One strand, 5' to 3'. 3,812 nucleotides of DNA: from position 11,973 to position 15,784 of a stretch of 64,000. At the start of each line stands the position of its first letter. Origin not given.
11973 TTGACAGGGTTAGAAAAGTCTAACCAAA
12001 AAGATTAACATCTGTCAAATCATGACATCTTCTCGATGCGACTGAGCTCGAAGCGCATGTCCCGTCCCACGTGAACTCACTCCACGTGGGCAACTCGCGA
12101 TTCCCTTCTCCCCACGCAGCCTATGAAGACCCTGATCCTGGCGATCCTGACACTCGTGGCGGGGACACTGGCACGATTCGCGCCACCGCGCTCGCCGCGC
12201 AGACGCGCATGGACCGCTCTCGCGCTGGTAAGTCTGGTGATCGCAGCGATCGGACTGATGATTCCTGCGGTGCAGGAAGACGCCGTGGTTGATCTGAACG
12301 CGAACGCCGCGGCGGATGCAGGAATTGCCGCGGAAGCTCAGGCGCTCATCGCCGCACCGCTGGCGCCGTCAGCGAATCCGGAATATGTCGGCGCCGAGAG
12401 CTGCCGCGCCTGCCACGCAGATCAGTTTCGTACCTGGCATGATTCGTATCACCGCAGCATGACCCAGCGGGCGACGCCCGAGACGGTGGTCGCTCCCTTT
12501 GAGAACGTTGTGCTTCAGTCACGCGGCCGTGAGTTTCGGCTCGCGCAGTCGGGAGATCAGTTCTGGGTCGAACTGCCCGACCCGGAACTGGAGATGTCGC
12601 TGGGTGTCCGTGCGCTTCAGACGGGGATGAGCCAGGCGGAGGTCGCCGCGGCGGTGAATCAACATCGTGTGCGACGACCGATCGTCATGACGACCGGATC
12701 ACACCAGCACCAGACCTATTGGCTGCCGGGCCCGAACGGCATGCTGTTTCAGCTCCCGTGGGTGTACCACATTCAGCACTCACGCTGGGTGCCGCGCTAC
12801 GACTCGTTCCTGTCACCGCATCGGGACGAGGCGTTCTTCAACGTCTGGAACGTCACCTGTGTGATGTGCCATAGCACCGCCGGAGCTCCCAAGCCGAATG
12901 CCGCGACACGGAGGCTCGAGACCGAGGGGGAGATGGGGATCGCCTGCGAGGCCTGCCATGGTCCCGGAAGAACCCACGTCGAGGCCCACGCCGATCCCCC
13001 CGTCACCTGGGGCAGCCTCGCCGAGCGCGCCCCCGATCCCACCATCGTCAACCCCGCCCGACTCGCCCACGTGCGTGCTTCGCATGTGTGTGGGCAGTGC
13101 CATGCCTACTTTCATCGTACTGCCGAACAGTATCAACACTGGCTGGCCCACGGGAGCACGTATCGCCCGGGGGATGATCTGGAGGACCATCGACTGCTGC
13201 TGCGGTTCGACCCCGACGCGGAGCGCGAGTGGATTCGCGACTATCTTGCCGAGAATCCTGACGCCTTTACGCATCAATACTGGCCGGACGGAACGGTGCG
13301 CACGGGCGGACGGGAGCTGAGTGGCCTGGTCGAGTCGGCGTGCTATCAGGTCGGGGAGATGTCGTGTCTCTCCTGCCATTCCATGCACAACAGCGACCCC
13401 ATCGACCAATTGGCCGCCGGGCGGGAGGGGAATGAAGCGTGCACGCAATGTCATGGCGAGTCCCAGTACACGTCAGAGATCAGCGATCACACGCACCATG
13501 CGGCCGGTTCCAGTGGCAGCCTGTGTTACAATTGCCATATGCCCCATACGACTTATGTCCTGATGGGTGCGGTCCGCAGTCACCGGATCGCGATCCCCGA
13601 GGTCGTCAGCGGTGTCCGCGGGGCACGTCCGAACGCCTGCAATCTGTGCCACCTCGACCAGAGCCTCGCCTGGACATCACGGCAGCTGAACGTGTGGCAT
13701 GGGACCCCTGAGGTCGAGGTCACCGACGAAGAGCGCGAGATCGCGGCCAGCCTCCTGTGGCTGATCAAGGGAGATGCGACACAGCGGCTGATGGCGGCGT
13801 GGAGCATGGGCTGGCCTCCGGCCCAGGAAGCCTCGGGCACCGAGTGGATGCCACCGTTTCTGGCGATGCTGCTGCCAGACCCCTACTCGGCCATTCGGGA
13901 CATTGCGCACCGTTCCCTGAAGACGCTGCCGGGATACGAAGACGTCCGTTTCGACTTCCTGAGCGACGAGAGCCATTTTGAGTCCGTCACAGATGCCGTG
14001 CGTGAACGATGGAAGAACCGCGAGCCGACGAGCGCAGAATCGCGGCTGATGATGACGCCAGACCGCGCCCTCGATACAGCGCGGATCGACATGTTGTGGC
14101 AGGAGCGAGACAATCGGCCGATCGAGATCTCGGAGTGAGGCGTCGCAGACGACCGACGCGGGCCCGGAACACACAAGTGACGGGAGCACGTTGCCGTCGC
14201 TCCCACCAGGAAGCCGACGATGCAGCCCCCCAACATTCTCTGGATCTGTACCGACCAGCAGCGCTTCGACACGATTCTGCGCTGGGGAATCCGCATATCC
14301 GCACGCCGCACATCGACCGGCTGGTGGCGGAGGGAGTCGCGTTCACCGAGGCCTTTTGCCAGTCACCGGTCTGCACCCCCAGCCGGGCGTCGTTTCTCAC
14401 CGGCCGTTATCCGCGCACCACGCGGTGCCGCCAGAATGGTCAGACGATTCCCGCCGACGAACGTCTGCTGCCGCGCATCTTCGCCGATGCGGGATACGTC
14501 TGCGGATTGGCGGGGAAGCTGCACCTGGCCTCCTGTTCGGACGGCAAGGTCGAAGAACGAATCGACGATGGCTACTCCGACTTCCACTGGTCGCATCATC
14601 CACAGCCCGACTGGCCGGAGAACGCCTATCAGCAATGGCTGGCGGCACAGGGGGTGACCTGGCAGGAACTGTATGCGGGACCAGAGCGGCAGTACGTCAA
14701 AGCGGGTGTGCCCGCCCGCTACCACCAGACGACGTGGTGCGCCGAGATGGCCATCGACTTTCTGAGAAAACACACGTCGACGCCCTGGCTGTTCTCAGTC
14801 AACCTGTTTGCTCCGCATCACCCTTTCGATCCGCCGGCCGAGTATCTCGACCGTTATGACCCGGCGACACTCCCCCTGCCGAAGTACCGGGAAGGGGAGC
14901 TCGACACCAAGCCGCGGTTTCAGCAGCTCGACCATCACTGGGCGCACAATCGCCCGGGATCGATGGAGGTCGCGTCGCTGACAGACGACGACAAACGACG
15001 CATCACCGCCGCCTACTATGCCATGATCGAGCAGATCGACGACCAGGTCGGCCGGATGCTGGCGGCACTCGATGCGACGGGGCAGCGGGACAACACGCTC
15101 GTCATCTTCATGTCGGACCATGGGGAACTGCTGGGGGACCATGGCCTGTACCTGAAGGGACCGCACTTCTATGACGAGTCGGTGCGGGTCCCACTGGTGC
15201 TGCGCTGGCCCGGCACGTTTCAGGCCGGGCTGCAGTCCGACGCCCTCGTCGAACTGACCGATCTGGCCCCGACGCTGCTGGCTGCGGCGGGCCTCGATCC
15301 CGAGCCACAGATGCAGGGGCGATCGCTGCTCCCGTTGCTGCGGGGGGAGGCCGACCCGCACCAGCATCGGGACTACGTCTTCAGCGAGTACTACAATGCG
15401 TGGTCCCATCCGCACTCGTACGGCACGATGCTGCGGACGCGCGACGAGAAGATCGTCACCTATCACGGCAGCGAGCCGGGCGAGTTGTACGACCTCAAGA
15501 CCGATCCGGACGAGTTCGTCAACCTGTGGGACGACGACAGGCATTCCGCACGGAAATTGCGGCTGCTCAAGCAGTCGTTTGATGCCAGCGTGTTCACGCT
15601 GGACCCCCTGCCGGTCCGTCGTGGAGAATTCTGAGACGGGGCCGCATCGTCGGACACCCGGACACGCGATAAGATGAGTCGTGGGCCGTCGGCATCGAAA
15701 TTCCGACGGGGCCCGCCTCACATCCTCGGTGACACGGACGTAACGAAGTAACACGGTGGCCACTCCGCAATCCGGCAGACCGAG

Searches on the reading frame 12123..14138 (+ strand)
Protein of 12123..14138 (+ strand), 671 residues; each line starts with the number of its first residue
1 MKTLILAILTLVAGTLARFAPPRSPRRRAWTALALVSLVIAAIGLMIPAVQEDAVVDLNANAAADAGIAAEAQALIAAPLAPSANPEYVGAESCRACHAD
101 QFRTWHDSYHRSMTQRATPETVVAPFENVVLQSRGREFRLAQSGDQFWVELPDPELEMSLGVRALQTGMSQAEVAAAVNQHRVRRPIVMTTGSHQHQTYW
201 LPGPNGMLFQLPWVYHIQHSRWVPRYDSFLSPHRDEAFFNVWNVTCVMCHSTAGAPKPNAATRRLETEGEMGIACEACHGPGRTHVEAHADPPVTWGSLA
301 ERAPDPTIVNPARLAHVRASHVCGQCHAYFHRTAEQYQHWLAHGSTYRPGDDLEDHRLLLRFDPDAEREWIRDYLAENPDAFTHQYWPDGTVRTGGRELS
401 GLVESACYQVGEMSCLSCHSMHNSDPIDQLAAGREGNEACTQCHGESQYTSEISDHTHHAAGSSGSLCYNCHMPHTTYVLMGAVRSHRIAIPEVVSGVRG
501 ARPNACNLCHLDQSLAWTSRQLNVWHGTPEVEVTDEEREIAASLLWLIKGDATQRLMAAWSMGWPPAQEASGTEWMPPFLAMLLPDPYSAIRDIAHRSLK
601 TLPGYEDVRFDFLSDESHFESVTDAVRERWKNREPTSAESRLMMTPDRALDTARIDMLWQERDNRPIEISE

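Call 61: search_protein_families(library=pfam, proteins=[window:12123-14138:+], max_evalue=0.001)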
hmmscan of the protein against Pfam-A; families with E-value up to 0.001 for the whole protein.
window:12123-14138:+ (671 aa): 4 families
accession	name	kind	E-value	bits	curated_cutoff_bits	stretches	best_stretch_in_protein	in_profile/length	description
PF14522.11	Cytochrome_C7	-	2e-10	40.8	24.8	1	436-510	12-66/67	Cytochrome c7 and related cytochrome c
PF09699.15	Paired_CXXCH_1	-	3.9e-07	30.1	20.6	1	410-447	4-39/41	Doubled CXXCH motif (Paired_CXXCH_1)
PF14537.11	Cytochrom_c3_2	-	2.6e-05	25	25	0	412-479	6-71/79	Cytochrome c3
PF13435.11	Cytochrome_C554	-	7.9e-05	24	20.8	1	244-280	49-84/84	Cytochrome c554 and c-prime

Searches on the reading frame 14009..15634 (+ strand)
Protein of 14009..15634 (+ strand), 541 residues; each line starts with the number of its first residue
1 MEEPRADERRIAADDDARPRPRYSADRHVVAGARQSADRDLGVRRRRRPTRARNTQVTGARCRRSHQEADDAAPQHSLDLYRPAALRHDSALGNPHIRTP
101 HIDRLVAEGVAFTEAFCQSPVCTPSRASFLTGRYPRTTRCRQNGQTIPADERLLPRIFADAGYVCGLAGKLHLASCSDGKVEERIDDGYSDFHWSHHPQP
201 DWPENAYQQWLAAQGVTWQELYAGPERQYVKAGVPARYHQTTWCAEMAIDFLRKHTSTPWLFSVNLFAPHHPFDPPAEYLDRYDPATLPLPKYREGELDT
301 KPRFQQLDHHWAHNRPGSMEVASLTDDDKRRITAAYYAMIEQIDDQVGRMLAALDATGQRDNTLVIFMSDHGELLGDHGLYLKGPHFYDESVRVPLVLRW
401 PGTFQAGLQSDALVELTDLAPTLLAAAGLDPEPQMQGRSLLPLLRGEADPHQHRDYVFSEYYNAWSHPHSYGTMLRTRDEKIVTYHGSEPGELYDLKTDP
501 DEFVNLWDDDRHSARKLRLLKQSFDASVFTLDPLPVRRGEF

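Call 61: search_protein_families(library=pfam, proteins=[window:14009-15634:+], max_evalue=0.001)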
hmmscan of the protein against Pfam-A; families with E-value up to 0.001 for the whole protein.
window:14009-15634:+ (541 aa): 4 families
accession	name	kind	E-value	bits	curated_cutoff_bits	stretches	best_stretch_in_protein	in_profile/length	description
PF00884.28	Sulfatase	-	1.5e-49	169.4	25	1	91-428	18-300/301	Sulfatase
PF16347.10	SGSH_C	-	6.1e-28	98.3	29.3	1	376-518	1-143/154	N-sulphoglucosamine sulphohydrolase, C-terminal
PF01663.27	Phosphodiest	-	1.3e-09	38.5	23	1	336-372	184-220/342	Type I phosphodiesterase / nucleotide pyrophosphatase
PF02995.22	DUF229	-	4.8e-06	26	25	1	333-377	303-347/496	Protein of unknown function (DUF229)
